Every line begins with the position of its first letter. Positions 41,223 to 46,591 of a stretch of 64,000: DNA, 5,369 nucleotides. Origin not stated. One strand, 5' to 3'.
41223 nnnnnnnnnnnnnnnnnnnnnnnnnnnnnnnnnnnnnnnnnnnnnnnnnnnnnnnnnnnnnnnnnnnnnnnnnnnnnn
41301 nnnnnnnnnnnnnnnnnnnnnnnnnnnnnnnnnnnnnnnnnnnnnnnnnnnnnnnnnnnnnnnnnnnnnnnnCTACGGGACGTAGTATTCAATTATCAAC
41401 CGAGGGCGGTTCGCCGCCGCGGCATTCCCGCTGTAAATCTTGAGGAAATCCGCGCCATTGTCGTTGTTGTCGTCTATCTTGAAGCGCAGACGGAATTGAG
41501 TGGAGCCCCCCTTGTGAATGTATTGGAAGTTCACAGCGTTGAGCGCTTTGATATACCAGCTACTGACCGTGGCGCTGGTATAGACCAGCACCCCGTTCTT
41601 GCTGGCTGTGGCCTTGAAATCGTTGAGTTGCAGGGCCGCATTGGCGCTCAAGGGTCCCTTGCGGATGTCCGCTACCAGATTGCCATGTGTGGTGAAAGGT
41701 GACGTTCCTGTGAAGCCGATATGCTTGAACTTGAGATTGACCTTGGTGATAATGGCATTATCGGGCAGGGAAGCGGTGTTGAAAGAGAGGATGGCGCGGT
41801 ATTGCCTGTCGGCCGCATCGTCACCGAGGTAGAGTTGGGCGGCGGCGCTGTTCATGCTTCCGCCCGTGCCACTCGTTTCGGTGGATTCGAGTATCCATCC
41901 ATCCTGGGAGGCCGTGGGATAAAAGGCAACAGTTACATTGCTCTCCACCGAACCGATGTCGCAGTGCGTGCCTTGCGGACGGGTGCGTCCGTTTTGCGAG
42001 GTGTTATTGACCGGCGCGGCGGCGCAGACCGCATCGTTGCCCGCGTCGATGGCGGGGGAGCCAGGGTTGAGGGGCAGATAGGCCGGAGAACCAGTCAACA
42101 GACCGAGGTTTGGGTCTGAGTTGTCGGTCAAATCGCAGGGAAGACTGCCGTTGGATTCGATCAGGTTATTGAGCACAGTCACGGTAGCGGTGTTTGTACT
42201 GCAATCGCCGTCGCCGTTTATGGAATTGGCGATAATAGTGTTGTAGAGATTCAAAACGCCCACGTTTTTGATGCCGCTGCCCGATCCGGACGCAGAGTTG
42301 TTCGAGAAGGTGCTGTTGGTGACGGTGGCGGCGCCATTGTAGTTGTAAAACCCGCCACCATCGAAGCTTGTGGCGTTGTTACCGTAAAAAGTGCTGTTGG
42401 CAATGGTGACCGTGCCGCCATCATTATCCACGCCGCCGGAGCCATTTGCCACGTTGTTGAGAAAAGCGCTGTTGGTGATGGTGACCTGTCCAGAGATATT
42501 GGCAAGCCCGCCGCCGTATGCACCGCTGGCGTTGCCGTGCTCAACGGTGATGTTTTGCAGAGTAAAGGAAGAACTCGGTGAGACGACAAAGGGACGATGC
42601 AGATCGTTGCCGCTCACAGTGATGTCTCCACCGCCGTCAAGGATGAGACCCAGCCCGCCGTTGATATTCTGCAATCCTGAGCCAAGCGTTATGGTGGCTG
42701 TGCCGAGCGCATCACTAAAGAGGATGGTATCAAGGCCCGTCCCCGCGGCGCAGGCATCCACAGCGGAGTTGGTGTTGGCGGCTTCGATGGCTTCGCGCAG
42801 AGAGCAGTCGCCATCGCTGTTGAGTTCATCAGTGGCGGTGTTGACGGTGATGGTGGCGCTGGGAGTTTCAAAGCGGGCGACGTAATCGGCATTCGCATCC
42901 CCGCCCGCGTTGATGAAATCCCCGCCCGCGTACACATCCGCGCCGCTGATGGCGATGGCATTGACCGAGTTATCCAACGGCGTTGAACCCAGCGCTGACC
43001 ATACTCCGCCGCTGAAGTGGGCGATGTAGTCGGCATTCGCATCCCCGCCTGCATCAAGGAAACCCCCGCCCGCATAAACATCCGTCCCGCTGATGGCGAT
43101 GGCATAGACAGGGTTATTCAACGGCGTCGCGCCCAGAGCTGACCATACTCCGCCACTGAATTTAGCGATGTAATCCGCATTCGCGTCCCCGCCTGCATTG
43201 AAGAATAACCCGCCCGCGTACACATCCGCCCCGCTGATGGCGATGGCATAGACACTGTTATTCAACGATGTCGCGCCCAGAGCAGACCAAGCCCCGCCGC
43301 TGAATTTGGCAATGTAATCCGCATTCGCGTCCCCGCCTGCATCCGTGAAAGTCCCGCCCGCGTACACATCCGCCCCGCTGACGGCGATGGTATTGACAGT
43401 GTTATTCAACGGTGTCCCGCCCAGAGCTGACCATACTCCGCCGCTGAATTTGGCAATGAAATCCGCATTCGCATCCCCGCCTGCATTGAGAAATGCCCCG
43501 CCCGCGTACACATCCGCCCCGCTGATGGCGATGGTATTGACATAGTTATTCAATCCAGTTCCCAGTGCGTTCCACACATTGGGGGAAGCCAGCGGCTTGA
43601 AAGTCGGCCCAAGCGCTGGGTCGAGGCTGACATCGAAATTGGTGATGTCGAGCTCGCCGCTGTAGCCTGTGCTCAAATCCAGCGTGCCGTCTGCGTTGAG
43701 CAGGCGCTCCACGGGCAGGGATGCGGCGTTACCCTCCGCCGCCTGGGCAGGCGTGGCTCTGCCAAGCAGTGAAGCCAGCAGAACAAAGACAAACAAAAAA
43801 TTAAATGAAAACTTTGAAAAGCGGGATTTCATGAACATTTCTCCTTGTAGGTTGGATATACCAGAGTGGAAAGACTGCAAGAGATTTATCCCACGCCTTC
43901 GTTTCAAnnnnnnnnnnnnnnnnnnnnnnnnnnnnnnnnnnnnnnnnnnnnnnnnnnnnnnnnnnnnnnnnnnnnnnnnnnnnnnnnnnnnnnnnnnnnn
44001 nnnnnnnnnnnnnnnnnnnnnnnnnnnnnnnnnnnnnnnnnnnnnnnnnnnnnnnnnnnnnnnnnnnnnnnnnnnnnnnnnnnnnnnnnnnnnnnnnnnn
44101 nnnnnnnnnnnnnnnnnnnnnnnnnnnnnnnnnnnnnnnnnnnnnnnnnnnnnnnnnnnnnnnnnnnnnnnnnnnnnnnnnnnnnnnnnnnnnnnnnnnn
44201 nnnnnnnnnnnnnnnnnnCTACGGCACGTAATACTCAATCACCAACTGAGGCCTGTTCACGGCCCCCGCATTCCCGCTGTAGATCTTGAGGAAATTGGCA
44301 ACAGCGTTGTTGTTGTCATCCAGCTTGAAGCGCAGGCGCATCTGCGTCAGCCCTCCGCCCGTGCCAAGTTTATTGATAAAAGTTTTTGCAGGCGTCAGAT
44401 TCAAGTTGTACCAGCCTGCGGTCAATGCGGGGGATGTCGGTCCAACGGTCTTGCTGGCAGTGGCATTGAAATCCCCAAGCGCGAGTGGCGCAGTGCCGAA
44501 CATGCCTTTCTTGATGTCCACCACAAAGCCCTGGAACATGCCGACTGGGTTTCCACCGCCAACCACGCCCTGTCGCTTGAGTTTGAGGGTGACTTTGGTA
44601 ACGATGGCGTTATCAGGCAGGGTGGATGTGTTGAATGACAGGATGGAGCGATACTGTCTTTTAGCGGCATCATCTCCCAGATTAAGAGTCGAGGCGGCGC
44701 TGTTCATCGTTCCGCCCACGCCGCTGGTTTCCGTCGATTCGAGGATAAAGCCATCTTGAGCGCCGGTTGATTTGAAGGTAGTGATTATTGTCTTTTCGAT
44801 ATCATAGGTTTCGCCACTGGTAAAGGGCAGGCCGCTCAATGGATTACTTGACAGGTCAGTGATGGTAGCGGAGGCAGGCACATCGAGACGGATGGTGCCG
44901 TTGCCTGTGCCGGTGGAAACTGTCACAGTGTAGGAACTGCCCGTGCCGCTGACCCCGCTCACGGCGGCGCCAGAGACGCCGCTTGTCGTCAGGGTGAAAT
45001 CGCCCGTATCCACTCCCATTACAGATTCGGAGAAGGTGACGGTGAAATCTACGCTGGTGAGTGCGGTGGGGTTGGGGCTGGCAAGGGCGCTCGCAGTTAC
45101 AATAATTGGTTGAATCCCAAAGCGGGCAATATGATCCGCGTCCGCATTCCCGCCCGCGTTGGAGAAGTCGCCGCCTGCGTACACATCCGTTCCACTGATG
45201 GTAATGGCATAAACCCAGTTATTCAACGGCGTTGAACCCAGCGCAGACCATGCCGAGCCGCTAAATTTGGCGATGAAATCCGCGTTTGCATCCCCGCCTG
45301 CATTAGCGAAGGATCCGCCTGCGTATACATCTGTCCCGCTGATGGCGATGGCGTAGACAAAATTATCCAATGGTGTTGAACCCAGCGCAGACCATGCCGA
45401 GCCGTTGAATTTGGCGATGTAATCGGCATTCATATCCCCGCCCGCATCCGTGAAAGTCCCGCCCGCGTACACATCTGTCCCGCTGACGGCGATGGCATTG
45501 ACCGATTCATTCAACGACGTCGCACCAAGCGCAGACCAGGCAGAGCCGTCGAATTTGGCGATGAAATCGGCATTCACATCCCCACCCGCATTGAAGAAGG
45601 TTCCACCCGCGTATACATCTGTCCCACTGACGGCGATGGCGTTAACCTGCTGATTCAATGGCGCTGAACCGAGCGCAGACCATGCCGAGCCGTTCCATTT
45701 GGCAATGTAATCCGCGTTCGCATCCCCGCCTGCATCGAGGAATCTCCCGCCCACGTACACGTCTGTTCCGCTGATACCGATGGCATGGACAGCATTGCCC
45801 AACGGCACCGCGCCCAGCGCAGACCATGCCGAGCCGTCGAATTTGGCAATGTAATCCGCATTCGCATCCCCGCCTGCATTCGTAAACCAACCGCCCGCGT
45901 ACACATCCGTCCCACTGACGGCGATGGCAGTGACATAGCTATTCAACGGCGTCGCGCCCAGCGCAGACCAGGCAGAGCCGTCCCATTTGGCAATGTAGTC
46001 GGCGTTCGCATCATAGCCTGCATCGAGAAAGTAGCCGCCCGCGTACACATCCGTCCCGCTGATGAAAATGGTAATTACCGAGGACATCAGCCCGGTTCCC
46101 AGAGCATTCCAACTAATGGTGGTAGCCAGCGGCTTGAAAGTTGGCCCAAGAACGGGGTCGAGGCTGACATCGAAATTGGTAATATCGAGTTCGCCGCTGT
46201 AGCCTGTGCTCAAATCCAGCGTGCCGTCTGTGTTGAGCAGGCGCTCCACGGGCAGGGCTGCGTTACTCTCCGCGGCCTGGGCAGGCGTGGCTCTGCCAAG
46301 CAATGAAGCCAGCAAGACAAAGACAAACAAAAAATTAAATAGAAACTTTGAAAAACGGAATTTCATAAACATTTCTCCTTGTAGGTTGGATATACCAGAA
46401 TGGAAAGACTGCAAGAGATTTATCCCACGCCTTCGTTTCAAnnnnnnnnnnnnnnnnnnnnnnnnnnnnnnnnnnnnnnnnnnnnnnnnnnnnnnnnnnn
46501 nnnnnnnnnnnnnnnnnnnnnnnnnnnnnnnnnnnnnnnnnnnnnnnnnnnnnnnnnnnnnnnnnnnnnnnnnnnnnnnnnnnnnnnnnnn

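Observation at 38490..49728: Array of four secreted proteins sharing a conserved C-terminal IEYYVP domain: candidate surface-display/anchoring system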

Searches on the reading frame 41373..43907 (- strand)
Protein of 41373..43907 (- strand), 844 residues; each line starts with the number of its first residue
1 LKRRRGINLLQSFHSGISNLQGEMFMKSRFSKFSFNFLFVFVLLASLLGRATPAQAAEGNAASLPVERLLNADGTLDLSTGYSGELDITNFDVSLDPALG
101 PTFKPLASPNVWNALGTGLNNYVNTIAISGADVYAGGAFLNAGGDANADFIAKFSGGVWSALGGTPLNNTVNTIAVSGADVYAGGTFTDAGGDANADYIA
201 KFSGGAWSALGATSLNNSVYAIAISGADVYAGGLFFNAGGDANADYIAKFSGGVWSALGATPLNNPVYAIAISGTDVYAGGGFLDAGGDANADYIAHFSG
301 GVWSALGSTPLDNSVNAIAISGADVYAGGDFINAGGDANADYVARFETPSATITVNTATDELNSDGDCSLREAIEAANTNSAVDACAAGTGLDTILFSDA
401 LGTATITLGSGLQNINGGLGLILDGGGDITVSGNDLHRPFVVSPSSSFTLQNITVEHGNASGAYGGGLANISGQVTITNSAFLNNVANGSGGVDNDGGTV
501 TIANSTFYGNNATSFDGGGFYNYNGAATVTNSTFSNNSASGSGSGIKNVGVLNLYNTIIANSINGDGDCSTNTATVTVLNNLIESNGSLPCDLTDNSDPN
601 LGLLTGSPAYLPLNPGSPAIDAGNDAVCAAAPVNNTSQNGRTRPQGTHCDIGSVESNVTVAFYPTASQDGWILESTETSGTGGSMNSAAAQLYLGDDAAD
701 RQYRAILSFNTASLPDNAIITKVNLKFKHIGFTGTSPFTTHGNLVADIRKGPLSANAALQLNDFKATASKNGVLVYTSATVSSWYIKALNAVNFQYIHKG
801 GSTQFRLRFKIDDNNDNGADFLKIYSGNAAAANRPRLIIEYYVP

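Call 3: search_protein_families(library=pfam, proteins=[window:41373-43907:-], max_evalue=0.01)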
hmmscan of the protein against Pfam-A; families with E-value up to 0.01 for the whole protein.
window:41373-43907:- (844 aa): 0 families

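Call 4: search_protein_families(library=ncbifam, proteins=[window:41373-43907:-], max_evalue=0.01)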
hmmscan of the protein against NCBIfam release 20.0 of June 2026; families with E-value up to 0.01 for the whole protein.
window:41373-43907:- (844 aa): 4 families
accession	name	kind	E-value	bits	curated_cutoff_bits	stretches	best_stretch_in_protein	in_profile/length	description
NF041518.1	choice_anch_Q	domain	5.7e-12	45.7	25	1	598-656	1-57/58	choice-of-anchor Q domain-containing protein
TIGR04214.1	CSLREA_Nterm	domain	3.8e-10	39.5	25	1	353-378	1-27/27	CSLREA domain-containing protein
NF033679.1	DNRLRE_dom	domain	4.4e-07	30.1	34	1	688-839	16-163/164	DNRLRE domain-containing protein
TIGR04212.1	GlyGly_RbtA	equivalog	0.0036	15.7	295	1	349-382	18-51/605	rhombotarget A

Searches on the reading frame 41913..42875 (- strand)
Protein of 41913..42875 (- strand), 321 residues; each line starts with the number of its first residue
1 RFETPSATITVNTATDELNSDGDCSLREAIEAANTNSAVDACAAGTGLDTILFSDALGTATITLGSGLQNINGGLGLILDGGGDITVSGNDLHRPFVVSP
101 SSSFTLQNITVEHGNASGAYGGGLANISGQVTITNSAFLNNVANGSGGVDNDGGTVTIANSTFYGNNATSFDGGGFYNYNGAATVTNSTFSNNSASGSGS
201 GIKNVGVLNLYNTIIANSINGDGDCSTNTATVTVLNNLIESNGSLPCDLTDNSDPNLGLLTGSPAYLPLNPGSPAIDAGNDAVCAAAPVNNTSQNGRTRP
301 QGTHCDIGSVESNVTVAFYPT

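Call 60: find_homologous_proteins(query=window:41913-42875:-, max_evalue=0.001)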
Query window:41913-42875:- (321 aa): 2772 proteins with E <= 0.001 among 8000 candidates; the best 120 are listed.
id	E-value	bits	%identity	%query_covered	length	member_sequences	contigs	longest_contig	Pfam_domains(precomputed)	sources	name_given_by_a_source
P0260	5.2e-91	323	57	62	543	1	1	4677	PF13229.13,PF02415.24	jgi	jgi:CSLREA domain-containing protein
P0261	1.6e-86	309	44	97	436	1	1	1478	PF02415.24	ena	-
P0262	1.7e-83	299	51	74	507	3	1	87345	PF13229.13,PF02415.24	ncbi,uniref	ncbi:right-handed parallel beta-helix repeat-containing protein, partial [Caldilinea sp.]|uniref:rig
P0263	3.0e-83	298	43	98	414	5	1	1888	PF02415.24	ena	-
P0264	1.2e-81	293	57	60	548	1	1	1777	-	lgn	-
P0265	4.1e-81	291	58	60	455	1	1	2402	-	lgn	-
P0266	1.3e-77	279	52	60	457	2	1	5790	-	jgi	jgi:CSLREA domain-containing protein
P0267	1.3e-77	279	49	95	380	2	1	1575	PF02415.24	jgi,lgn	jgi:CSLREA domain-containing protein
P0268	4.2e-77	278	51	98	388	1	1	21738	-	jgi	-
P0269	7.8e-76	273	40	95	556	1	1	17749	PF22888.2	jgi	jgi:CSLREA domain-containing protein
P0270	3.2e-75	271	49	98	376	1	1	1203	-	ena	-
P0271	4.3e-75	271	41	94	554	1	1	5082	PF22888.2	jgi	jgi:CSLREA domain-containing protein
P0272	9.9e-74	267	41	95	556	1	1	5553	-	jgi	jgi:CSLREA domain-containing protein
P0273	1.8e-73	266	51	60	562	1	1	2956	-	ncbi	-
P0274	3.6e-73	265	46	67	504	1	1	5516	PF13229.13,PF02415.24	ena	-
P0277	1.3e-72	263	46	95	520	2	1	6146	PF02415.24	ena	-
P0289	8.7e-69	250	43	97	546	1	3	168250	PF13229.13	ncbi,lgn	-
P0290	1.2e-67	247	54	95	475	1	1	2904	-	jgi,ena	-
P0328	1.5e-52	197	41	96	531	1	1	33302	PF13229.13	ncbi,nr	ncbi:hypothetical protein HRbin30_01179 [bacterium HR30]|nr:hypothetical protein HRbin30_01179 [bact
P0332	7.5e-52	195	44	93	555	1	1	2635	PF00395.26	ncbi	-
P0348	6.2e-50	188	49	88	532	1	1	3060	-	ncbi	-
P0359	2.8e-48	183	43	98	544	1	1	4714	PF00395.26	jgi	jgi:predicted outer membrane repeat protein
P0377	1.4e-46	177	44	98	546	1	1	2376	PF00395.26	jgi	jgi:predicted outer membrane repeat protein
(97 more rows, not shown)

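Call 62: search_protein_families(library=ncbifam, proteins=[P0261, P0289, P0290, P0277, P0332, P0348, P0328, P0269], max_evalue=1)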
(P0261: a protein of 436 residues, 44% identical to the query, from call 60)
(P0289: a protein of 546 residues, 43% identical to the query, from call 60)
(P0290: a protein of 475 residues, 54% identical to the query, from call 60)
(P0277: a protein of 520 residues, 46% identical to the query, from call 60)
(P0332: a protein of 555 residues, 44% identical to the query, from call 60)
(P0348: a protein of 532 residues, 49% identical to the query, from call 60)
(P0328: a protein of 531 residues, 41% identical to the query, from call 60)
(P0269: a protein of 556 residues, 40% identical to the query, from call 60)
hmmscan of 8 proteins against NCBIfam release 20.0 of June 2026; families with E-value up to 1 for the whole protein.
P0261 (436 aa): 5 families
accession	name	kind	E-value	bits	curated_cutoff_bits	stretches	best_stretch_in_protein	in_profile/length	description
NF041518.1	choice_anch_Q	domain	5.5e-12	45.7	25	1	366-424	1-57/58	choice-of-anchor Q domain-containing protein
TIGR04212.1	GlyGly_RbtA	equivalog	6.8e-05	21.3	295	2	197-318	147-250/605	rhombotarget A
TIGR01376.1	POMP_repeat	repeat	6.9e-05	22.5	15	2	196-216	7-27/28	polymorphic outer membrane protein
TIGR04214.1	CSLREA_Nterm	domain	0.00028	20.7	25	1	41-66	1-27/27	CSLREA domain-containing protein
NF050076.1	sort_motif_YLP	domain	0.25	11.3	15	1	427-436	2-11/11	YLP-box putative sorting motif-containing protein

P0289 (546 aa): 3 families
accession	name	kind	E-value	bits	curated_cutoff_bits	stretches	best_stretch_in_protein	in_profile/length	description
NF041518.1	choice_anch_Q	domain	1.2e-11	44.7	25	1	365-422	1-56/58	choice-of-anchor Q domain-containing protein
TIGR04212.1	GlyGly_RbtA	equivalog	2.1e-07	29.7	295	1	27-81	10-64/605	rhombotarget A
TIGR04214.1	CSLREA_Nterm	domain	4.1e-05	23.4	25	1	39-64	1-27/27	CSLREA domain-containing protein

P0290 (475 aa): 4 families
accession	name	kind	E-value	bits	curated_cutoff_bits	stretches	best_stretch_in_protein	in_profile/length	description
NF041518.1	choice_anch_Q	domain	2.5e-11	43.7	25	1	293-351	1-57/58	choice-of-anchor Q domain-containing protein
TIGR04212.1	GlyGly_RbtA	equivalog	3.5e-06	25.6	295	2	137-227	140-236/605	rhombotarget A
TIGR04214.1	CSLREA_Nterm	domain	2.7e-05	23.9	25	1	40-66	1-27/27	CSLREA domain-containing protein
TIGR01376.1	POMP_repeat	repeat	0.018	14.9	15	1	220-234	6-20/28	polymorphic outer membrane protein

P0277 (520 aa): 5 families
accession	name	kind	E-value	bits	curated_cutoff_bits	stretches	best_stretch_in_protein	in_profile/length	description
NF041518.1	choice_anch_Q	domain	1.5e-10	41.2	25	1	339-397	1-57/58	choice-of-anchor Q domain-containing protein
TIGR04214.1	CSLREA_Nterm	domain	3.1e-08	33.4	25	1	36-61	1-27/27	CSLREA domain-containing protein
TIGR04212.1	GlyGly_RbtA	equivalog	0.0006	18.2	295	1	33-200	19-200/605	rhombotarget A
TIGR01376.1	POMP_repeat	repeat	0.65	9.9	15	0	243-255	6-18/28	polymorphic outer membrane protein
NF050076.1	sort_motif_YLP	domain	0.76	9.9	15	0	511-520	2-11/11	YLP-box putative sorting motif-containing protein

P0332 (555 aa): 4 families
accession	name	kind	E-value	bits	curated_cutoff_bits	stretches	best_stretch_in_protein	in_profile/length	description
NF033190.2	inl_like_NEAT_1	exception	1.3e-13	50.1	1275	2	366-485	638-751/754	NEAT domain-containing leucine-rich repeat protein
TIGR04214.1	CSLREA_Nterm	domain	2.9e-11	43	25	1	33-60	1-27/27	CSLREA domain-containing protein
NF041518.1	choice_anch_Q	domain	4e-11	43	25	1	309-366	1-56/58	choice-of-anchor Q domain-containing protein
TIGR02704.1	carboxysome_B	equivalog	0.11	12.9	88.9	1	61-103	34-75/80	carboxysome peptide B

P0348 (532 aa): 5 families
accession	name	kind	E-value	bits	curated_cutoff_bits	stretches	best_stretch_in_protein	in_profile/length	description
NF041518.1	choice_anch_Q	domain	3.1e-09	36.9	25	1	249-313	1-57/58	choice-of-anchor Q domain-containing protein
NF058582.1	Microco_LAVTG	domain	0.0017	18.4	27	1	496-530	2-34/34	LAVTG motif-containing sortase-dependent surface protein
NF033846.1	Rumino_NPXTG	domain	0.0048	17.2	23.5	1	509-530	8-30/30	NPXTG-anchored protein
TIGR01167.1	LPXTG_anchor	domain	0.18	12.5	15.9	1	495-529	1-31/34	LPXTG cell wall anchor domain-containing protein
TIGR04212.1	GlyGly_RbtA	equivalog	0.19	10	295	1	107-195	147-237/605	rhombotarget A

P0328 (531 aa): 4 families
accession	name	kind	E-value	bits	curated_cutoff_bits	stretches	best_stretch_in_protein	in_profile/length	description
TIGR04214.1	CSLREA_Nterm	domain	1.1e-11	44.4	25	1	34-60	1-27/27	CSLREA domain-containing protein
NF041518.1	choice_anch_Q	domain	1.1e-10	41.6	25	1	337-402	1-58/58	choice-of-anchor Q domain-containing protein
TIGR04212.1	GlyGly_RbtA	equivalog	2.1e-05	23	295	3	22-186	10-189/605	rhombotarget A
TIGR04174.1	IPTL_CTERM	subfamily_domain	0.0014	18.9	20.5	1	501-527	1-27/27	IPTL-CTERM sorting domain-containing protein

P0269 (556 aa): 3 families
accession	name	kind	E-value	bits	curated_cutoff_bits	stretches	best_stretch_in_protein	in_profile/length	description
NF041518.1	choice_anch_Q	domain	8.9e-11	41.9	25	1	395-453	1-57/58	choice-of-anchor Q domain-containing protein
TIGR04212.1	GlyGly_RbtA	equivalog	1.3e-06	27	295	2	145-203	168-235/605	rhombotarget A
TIGR04214.1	CSLREA_Nterm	domain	4.8e-06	26.3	25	1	44-67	3-27/27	CSLREA domain-containing protein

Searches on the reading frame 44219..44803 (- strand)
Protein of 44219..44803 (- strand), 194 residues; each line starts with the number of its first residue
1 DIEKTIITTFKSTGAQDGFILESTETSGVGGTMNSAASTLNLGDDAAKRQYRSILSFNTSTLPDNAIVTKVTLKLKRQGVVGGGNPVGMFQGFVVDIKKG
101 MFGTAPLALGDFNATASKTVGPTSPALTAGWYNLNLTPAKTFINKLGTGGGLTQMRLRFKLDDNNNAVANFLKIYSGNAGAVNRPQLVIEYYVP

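Call 24: predict_structure(alignment_id=A2)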
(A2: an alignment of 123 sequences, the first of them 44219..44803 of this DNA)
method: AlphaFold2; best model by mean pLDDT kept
length: 194 residues; sequences in the alignment: 123
mean_pLDDT: 94.8   pTM: 0.90
mean pLDDT of the five models: 94.8, 94.3, 93.8, 93.3, 92.5
residues with pLDDT >= 90: 168; 70-90: 25; 50-70: 1; < 50: 0
segments of 3 or more residues with pLDDT < 50: none
pLDDT, mean of each block of 10 residues (from residue 1): 90 93 94 96 96 96 96 98 93 95 90 96 98 98 90 96 90 98 98 95
secondary structure, 60 per line:
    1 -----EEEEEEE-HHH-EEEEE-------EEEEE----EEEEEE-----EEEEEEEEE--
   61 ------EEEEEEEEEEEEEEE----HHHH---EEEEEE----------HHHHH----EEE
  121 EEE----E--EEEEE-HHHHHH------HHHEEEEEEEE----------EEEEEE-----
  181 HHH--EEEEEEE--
elements in order: E6-12 E18-22 E30-34 E39-44 E50-58 E67-81 H86-89 E93-98 H109-113 E118-123 E131-135 H137-142 E152-159 E170-175 E186-192

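Call 28: fold_search(model_id=the predicted structure, library=pdb)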
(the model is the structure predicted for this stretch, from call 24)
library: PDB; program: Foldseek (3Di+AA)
matches with E <= 10: 959; with E <= 0.001: 8
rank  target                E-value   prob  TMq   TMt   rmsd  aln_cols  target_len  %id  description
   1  8wab_A                1.2e-06  1.00  0.64  0.69   5.3       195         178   10  Crystal structure of a chondroitin sulfate-binding carbohydrate binding module of a chondroitinase (released 2024-01-17)
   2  8wab_B                3.4e-06  1.00  0.64  0.69   4.8       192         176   10  Crystal structure of a chondroitin sulfate-binding carbohydrate binding module of a chondroitinase (released 2024-01-17)
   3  4yci_B                2.8e-05  1.00  0.42  0.44   6.9       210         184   14  non-latent pro-bone morphogenetic protein 9 (released 2015-03-04)
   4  4yci_A                3.2e-05  1.00  0.43  0.43   6.5       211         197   14  non-latent pro-bone morphogenetic protein 9 (released 2015-03-04)
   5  4ycg_B                3.3e-05  1.00  0.42  0.42   6.9       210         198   14  Pro-bone morphogenetic protein 9 (released 2015-03-04)
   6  4ycg_A                4.2e-05  1.00  0.42  0.41   7.3       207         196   15  Pro-bone morphogenetic protein 9 (released 2015-03-04)
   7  7vbo                  5.1e-05  1.00  0.51  0.54   6.7       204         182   13  Alginate binding domain CBM (released 2022-09-07)
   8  6sf2_F                2.0e-04  1.00  0.36  0.42   6.6       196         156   15  Ternary complex of human bone morphogenetic protein 9 (BMP9) growth factor domain, its prodomain and extracellular dom (released 2020-04-08)
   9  6gff_E                1.3e-03  1.00  0.43  0.38   7.9       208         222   16  Structure of GARP (LRRC32) in complex with latent TGF-beta1 and MHG-8 Fab (released 2018-11-07)
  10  6gff_G                1.4e-03  1.00  0.38  0.34   6.1       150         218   16  Structure of GARP (LRRC32) in complex with latent TGF-beta1 and MHG-8 Fab (released 2018-11-07)
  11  8vsd_F                3.3e-03  0.99  0.42  0.28   8.2       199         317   14  avb8/L-TGF-b1/GARP (released 2024-09-11)
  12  8vsd_E                3.9e-03  0.98  0.42  0.28   8.5       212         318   14  avb8/L-TGF-b1/GARP (released 2024-09-11)
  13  5ta5_B                6.3e-03  0.99  0.37  0.13  11.6       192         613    7  Crystal structure of BuGH86wt in complex with neoagarooctaose (released 2017-09-13)
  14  5ffo_C                8.0e-03  0.97  0.41  0.28   8.2       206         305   12  Integrin alpha V beta 6 in complex with pro-TGF-beta (released 2017-01-25)
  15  6gff_C                8.0e-03  0.95  0.32  0.30   9.0       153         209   15  Structure of GARP (LRRC32) in complex with latent TGF-beta1 and MHG-8 Fab (released 2018-11-07)
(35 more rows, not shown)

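Call 30: search_solved_structures(query=A2, max_evalue=10, show_alignments=3)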
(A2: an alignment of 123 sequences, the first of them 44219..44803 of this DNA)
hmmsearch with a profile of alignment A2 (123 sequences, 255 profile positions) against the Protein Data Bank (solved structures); distinct sequences matched with E-value up to 10: 0.

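Call 55: search_protein_families(library=pfam, proteins=[window:44219-44803:-], max_evalue=10)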
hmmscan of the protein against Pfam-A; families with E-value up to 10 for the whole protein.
window:44219-44803:- (194 aa): 3 families
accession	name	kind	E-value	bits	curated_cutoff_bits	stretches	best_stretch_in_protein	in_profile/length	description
PF17133.9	DUF5108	-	0.11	12.6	27.4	1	119-184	105-172/226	Domain of unknown function (DUF5108)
PF24690.1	NTCP5_P3_N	-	0.17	12.4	27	1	88-110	63-85/109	NTCP5/P3 N-terminal domain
PF24517.2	CBM96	-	0.18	12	26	1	36-79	25-66/164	Carbohydrate-binding module family 96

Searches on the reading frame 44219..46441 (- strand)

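Call 3: search_protein_families(library=pfam, proteins=[window:44219-46441:-], max_evalue=0.01)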
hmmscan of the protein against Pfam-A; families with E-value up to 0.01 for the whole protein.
window:44219-46441:- (740 aa): 4 families
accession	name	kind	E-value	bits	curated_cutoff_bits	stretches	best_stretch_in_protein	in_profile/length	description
PF17861.6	Laterosporulin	-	8.2e-07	29.8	25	0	409-423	28-42/49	Laterosporulin defensin-like peptide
PF19565.4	DUF6087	-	0.00017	22.3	27.1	0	149-164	45-60/99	Family of unknown function (DUF6087)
PF12768.13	Rax2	-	0.00028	20.8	28.8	0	167-312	23-168/254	Rax2 C-terminal beta propeller domain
PF19078.6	Big_12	-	0.0095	16.6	27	1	460-534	18-90/102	Bacterial Ig-like domain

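Call 4: search_protein_families(library=ncbifam, proteins=[window:44219-46441:-], max_evalue=0.01)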
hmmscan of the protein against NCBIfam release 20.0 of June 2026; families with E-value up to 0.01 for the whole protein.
window:44219-46441:- (740 aa): 1 family
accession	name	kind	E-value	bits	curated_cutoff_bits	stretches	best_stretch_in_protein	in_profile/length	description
NF033679.1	DNRLRE_dom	domain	2.2e-09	37.6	34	1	581-736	15-164/164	DNRLRE domain-containing protein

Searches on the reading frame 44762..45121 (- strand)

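Call 55: search_protein_families(library=pfam, proteins=[window:44762-45121:-], max_evalue=10)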
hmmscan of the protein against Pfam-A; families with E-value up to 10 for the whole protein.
window:44762-45121:- (120 aa): 1 family
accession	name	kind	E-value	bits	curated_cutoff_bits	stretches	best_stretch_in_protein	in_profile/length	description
PF19078.6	Big_12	-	0.00018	22.1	27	1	19-94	17-90/102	Bacterial Ig-like domain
